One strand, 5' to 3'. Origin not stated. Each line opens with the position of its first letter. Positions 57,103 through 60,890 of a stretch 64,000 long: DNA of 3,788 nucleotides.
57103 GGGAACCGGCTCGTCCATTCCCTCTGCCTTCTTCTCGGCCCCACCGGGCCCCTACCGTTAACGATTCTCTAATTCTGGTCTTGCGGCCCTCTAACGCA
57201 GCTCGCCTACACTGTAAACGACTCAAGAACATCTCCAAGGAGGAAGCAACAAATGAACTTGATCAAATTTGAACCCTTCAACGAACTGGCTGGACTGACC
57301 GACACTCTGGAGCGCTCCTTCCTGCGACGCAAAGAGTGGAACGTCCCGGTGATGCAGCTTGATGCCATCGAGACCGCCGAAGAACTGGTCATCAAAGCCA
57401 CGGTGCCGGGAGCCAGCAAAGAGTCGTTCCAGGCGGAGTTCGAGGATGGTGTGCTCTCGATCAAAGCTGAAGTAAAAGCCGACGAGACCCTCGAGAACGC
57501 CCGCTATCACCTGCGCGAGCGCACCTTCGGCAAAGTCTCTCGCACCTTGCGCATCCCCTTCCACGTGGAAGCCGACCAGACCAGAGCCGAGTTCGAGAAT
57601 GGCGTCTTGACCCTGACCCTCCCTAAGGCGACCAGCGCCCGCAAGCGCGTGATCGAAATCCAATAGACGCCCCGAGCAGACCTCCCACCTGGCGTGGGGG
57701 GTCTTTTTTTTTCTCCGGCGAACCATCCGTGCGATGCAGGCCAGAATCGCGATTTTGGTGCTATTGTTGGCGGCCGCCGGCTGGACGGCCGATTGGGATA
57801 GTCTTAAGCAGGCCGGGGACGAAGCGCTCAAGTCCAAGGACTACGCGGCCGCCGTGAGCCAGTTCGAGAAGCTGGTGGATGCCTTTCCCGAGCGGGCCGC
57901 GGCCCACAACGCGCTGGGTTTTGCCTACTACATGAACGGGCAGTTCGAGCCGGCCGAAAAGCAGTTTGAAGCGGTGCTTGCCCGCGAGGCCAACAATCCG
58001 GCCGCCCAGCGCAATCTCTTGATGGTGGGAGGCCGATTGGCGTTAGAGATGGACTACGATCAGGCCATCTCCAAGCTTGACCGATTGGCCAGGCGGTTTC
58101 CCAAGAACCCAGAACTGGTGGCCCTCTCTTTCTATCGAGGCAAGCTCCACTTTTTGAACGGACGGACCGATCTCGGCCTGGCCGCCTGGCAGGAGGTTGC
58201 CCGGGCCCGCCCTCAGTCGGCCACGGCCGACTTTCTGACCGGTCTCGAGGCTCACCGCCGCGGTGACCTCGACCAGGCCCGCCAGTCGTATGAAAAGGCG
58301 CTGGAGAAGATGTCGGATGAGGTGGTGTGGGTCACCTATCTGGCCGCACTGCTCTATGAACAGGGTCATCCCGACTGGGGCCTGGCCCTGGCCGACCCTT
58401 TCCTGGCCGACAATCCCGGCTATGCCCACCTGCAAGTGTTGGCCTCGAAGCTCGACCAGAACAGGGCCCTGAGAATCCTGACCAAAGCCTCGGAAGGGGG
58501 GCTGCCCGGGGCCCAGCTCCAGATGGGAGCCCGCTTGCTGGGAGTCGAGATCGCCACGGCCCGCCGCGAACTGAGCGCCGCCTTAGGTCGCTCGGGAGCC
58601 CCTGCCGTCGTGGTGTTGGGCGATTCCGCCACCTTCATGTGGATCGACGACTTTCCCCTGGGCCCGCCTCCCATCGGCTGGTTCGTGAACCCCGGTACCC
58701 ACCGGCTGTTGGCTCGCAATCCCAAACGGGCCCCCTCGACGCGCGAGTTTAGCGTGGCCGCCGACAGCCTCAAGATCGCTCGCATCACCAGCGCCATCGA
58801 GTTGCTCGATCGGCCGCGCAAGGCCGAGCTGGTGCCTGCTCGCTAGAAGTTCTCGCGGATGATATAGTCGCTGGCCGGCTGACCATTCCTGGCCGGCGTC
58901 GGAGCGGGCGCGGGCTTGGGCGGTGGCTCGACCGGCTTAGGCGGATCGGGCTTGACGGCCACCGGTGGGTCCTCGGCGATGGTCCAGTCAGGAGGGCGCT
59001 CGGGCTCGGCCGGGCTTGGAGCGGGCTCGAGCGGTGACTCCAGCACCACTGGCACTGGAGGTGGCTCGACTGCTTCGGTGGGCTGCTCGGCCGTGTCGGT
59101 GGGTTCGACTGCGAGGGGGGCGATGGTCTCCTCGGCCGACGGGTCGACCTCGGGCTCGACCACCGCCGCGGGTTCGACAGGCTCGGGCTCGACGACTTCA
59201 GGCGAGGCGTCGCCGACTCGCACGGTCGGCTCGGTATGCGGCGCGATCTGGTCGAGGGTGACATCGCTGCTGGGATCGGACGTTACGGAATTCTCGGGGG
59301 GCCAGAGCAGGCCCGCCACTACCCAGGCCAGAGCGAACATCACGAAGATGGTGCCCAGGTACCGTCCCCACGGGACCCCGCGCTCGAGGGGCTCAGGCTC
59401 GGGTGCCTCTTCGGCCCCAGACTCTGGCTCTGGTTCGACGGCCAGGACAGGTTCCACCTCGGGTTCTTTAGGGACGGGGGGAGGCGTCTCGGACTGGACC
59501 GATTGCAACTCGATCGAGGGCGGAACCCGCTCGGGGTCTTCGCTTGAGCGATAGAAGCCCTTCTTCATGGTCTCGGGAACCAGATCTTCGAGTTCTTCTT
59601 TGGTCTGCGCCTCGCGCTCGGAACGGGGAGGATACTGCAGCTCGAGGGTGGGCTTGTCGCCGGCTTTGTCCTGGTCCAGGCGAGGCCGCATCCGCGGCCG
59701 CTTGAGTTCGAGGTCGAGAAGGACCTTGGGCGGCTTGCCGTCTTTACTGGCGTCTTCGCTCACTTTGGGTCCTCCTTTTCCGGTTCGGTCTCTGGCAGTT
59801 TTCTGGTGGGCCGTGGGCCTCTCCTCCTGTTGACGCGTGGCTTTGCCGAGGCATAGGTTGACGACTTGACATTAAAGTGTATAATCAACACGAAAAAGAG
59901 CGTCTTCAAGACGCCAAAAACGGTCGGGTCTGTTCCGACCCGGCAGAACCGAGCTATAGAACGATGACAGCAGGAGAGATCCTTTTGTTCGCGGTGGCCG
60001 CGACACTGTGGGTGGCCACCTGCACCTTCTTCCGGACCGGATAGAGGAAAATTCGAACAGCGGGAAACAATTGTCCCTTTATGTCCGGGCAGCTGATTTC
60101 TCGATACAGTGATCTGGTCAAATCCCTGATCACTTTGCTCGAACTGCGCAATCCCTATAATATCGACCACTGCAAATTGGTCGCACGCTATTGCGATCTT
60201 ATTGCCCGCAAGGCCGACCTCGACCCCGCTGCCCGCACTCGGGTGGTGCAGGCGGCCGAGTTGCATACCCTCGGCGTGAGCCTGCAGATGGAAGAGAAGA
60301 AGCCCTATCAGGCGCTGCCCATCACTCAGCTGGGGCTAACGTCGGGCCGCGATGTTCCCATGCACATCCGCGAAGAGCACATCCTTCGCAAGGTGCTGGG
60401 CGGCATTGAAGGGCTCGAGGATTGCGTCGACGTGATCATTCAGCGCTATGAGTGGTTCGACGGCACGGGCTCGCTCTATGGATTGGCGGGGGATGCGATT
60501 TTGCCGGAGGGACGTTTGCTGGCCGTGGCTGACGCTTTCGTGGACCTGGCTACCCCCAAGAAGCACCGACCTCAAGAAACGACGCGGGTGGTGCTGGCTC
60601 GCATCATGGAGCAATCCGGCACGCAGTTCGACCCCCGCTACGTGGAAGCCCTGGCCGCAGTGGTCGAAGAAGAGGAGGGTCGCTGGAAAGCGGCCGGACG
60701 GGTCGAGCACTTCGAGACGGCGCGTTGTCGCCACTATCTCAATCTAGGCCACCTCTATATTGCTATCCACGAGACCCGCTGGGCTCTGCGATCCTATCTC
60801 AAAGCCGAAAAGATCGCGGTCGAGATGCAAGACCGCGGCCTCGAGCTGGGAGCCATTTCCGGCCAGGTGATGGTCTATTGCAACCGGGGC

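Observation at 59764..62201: Degenerate HD-GYP plus TPR plus C-terminal SARP (wHTH-BTAD) regulator behind a near-consensus promoter, structured leader and 26-codon hydrophobic upstream ORF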

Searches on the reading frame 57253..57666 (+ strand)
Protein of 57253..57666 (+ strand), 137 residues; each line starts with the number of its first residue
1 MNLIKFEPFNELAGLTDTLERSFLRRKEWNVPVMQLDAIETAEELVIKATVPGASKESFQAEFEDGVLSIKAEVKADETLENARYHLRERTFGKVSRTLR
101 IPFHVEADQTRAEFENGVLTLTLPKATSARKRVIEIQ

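Call 67: search_protein_families(library=pfam, proteins=[window:57253-57666:+], max_evalue=0.01)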
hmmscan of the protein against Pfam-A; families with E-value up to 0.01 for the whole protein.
window:57253-57666:+ (137 aa): 3 families
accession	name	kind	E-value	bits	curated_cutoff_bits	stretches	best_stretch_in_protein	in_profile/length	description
PF00011.27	HSP20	-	5.3e-16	59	20.8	1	38-137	2-102/102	Hsp20/alpha crystallin family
PF18046.7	FKBP26_C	-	0.0018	18.9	27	0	46-74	8-36/72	FKBP26_C-terminal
PF17886.7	ArsA_HSP20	-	0.0061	16.6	22.5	0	92-121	31-61/63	HSP20-like domain found in ArsA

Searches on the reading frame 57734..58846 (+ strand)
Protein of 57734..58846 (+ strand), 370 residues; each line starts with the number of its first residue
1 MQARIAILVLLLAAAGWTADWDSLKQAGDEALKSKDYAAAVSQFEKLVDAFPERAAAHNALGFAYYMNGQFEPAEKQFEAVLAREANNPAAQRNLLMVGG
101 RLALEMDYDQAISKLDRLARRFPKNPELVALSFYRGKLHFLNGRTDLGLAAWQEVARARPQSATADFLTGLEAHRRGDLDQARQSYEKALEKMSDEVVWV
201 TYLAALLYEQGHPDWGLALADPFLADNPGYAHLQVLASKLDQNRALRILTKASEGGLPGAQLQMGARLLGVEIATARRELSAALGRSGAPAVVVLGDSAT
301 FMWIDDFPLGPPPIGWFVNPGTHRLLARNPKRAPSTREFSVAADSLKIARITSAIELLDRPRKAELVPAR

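Call 67: search_protein_families(library=pfam, proteins=[window:57734-58846:+], max_evalue=0.01)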
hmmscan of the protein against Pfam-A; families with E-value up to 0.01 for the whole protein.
window:57734-58846:+ (370 aa): 22 families
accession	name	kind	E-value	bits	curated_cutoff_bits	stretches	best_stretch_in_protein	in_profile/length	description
PF14559.12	TPR_19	-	3.9e-17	62.8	25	2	31-92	1-62/68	Tetratricopeptide repeat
PF13432.12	TPR_16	-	1e-15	58.3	32.7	2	27-87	3-63/65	Tetratricopeptide repeat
PF07719.23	TPR_2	-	1.3e-14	53.4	27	1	55-87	1-33/34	Tetratricopeptide repeat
PF13428.12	TPR_14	-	2.1e-11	43.7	23.5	1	56-95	2-41/44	Tetratricopeptide repeat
PF13174.12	TPR_6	-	2.2e-10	40.9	26.3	0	100-124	7-32/33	Tetratricopeptide repeat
PF00515.34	TPR_1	-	2.2e-08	34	27.8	1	55-87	1-33/34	Tetratricopeptide repeat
PF13414.12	TPR_11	-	1.7e-07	31.2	26.8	1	28-69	1-42/42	TPR repeat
PF13424.12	TPR_12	-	2.8e-07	31.1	30.1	1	34-83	16-73/77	Tetratricopeptide repeat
PF13181.12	TPR_8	-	2e-06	28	25.7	0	174-191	12-29/34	Tetratricopeptide repeat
PF13525.12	YfiO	-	7.6e-06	26.3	25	1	26-92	10-79/203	Outer membrane lipoprotein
PF20308.4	TPR-S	-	8.5e-06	26.7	27.6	0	36-87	1-48/102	Tetratricopeptide Repeats-Sensor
PF24575.1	TPR_Slam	-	2.4e-05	25.2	35.2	0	32-78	58-104/104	Surface lipoprotein assembly modifier, N-terminal TPR repeats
PF13374.12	TPR_10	-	0.00028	21.3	27.5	0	57-84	4-31/42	Tetratricopeptide repeat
PF13371.12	TPR_9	-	0.00028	21.3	35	0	31-92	5-66/73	Tetratricopeptide repeat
PF09976.15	TPR_21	-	0.0004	20.6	25.5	0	162-219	75-135/193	Tetratricopeptide repeat-like domain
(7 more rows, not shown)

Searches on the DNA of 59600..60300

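Call 6: search_rna_families(source=window, start=59600, end=60300, threshold=evalue, max_evalue=10, show_alignments=2)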
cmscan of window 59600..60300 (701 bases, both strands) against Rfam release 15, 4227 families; matches with E-value up to 10: 2.
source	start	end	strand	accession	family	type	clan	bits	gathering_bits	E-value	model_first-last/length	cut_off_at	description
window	59892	59951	-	RF02871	ncS54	Gene; sRNA;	-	13.1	43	5.7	1-79/79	no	Burkholderia sRNA 54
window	59916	59948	-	RF02243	Xoo8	Gene; sRNA;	-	10.4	90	2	97-129/323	no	Proteobacterial sRNA Xoo8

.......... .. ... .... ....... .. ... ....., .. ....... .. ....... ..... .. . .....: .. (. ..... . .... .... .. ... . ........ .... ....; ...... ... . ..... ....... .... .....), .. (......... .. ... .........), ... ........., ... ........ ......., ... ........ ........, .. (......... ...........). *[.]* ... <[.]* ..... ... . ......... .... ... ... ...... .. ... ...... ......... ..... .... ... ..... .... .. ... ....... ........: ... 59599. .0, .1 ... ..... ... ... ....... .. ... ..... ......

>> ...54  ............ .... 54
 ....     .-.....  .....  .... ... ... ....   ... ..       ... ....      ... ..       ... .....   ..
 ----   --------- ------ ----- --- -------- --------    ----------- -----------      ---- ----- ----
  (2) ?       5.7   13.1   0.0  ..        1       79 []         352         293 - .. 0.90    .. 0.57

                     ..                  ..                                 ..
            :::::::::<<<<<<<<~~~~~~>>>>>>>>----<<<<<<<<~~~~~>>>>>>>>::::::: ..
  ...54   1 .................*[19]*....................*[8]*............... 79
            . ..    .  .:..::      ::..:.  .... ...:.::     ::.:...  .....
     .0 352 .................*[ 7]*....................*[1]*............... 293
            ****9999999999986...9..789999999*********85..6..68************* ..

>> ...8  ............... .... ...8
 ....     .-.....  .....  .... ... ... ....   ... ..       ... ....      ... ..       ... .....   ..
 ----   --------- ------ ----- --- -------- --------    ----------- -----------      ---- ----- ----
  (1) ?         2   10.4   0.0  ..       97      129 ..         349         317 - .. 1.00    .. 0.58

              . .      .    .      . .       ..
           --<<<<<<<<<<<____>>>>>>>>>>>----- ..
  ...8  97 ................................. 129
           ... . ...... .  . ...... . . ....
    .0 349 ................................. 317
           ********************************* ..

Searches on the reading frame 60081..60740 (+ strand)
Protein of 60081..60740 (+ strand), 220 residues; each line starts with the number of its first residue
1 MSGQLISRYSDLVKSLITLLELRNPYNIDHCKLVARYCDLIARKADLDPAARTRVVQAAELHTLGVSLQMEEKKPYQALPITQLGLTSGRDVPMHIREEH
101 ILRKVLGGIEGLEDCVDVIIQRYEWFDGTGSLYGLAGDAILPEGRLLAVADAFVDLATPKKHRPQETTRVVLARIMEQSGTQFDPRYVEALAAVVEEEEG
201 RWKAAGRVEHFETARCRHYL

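Call 20: search_solved_structures(query=window:60081-60740:+, max_evalue=0.01, show_alignments=5)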
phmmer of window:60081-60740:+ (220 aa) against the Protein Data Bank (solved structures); distinct sequences matched with E-value up to 0.01: 5.
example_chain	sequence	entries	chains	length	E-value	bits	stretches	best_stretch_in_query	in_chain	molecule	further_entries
9rbz_A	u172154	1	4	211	2.4e-14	56.9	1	12-198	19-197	HD domain/sensory box protein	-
9rc0_A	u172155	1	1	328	8.9e-14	55.1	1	12-198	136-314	HD domain/sensory box protein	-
5z7c_A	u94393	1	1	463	4.6e-12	49.5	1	15-195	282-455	3'3'-cGAMP-specific phosphodiesterase 3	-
4mcw_A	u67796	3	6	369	3.2e-09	40.2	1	8-189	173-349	Metal dependent phosphohydrolase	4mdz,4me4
4r8z_A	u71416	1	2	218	3.3e-09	40.1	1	11-196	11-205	Cyclic di-GMP phosphodiesterase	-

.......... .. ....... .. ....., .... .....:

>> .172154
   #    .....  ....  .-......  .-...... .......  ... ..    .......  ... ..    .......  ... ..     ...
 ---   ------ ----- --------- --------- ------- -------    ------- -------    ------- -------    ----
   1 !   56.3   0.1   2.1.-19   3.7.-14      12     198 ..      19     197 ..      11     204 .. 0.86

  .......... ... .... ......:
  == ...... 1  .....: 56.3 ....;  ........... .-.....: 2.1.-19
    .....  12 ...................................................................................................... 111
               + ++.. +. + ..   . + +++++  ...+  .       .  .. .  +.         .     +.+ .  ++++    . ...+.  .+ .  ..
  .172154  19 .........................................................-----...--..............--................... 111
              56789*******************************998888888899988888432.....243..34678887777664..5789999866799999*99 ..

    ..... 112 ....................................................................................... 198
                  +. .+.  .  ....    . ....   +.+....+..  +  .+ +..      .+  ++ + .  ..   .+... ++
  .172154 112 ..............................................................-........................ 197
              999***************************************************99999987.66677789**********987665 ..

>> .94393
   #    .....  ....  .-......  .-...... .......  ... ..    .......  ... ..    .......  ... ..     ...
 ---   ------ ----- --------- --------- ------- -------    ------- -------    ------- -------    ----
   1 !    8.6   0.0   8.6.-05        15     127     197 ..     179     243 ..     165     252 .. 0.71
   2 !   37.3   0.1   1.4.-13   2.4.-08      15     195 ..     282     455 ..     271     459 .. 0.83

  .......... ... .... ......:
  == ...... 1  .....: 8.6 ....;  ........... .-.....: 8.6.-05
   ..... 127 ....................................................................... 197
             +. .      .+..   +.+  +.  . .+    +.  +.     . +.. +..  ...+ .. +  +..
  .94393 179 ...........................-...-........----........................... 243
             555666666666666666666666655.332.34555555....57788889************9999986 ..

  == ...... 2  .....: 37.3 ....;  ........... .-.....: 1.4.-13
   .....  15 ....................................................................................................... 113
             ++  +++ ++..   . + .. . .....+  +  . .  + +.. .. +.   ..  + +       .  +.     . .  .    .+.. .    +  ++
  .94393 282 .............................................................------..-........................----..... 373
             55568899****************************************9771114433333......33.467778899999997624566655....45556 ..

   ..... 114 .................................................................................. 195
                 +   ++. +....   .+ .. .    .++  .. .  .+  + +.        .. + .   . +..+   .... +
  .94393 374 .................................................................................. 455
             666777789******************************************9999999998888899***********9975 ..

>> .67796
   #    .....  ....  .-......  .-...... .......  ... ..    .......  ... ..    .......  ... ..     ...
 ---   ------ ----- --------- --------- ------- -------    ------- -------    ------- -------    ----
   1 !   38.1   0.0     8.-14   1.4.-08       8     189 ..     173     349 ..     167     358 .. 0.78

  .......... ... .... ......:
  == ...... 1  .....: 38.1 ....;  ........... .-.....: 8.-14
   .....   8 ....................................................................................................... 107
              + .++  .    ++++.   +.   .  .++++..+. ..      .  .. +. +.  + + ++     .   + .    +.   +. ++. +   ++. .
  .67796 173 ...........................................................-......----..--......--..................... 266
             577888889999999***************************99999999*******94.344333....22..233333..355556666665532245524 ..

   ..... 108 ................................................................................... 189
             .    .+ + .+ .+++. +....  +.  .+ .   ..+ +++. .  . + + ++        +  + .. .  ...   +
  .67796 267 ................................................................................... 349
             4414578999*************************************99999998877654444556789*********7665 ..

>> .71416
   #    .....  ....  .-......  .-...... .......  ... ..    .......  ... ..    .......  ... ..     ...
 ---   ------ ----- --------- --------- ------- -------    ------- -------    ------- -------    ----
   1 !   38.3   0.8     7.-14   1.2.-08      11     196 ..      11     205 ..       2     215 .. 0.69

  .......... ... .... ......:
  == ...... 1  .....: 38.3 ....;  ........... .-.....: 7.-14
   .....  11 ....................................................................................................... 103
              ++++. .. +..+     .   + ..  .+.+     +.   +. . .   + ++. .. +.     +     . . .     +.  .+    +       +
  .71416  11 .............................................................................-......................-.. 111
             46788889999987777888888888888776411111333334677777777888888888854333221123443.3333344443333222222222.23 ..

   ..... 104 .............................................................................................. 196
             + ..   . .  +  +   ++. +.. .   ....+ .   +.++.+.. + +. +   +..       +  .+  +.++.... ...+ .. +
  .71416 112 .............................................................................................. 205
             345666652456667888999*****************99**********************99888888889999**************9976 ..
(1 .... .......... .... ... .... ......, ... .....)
